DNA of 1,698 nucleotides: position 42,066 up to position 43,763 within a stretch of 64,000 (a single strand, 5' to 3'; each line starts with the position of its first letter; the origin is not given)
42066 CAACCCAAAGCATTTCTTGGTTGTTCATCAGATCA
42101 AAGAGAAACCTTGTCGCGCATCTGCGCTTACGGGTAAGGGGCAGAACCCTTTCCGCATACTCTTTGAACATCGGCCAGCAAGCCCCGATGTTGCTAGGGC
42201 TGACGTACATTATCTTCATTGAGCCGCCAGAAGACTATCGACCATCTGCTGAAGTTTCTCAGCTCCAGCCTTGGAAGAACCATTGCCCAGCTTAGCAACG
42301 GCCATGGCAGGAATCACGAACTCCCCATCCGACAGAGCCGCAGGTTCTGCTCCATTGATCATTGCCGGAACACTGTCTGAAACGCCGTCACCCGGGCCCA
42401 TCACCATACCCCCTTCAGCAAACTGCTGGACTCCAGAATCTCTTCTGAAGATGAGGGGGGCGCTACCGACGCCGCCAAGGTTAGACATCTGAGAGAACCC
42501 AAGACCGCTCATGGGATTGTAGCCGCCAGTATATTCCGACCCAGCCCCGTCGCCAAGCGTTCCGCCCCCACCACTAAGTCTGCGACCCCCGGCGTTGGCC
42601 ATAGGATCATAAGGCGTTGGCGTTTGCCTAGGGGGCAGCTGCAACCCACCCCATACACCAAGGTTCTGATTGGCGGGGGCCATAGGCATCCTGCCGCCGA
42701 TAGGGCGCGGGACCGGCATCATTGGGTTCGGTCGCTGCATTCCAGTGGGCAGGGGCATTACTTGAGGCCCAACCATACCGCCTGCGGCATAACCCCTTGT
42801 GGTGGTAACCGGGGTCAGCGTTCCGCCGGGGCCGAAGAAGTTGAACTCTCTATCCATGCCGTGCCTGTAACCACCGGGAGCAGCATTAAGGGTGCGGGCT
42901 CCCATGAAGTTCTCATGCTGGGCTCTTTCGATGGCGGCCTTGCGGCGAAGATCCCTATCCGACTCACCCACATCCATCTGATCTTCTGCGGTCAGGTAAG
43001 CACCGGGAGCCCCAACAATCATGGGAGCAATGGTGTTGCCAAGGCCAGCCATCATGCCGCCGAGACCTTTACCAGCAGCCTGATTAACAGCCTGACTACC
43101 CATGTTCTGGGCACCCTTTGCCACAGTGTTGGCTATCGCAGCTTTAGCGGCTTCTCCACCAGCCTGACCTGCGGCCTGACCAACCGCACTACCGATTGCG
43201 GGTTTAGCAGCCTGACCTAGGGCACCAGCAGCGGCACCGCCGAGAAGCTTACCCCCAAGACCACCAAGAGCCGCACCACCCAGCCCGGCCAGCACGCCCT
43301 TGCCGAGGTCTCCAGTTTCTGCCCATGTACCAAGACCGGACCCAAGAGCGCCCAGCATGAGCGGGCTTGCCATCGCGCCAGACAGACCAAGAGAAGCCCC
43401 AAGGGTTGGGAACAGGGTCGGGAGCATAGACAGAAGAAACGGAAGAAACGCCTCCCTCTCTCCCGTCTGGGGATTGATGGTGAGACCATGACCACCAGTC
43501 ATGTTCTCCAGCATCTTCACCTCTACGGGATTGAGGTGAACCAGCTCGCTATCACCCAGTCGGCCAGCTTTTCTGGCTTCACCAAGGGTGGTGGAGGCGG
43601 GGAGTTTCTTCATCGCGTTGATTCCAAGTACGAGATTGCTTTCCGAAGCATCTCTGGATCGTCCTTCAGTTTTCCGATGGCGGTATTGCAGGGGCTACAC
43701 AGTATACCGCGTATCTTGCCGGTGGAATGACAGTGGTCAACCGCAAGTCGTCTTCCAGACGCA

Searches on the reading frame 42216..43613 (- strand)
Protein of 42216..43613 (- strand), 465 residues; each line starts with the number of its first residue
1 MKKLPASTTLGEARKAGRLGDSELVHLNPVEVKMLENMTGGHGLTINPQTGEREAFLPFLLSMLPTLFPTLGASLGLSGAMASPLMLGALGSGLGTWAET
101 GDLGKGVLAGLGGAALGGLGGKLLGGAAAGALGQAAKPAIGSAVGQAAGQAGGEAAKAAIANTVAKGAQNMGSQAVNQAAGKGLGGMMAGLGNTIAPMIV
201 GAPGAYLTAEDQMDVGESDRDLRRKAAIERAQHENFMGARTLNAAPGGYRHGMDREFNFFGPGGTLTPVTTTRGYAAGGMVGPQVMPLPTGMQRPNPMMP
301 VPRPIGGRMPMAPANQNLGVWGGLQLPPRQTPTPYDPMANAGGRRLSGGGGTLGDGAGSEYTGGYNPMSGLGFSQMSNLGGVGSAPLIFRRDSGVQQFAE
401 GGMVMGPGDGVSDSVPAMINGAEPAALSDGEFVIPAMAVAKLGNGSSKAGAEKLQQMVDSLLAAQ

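Call 14: search_protein_families(library=pfam, proteins=[window:42216-43613:-], max_evalue=0.001)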
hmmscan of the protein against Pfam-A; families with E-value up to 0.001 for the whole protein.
window:42216-43613:- (465 aa): 0 families

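Call 15: search_protein_families(library=phrogs, proteins=[window:42216-43613:-], max_evalue=0.001)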
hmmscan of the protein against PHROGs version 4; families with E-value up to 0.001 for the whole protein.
window:42216-43613:- (465 aa): 3 families
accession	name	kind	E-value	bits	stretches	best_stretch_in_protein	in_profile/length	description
phrog_25241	-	tail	4.8e-05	23.1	1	381-440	659-712/810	tail length tape measure protein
phrog_3547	-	tail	0.00032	19.6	1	397-444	965-1004/1767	tail length tape measure protein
phrog_167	-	tail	0.00043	19.1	1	87-192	658-748/1555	tail length tape measure protein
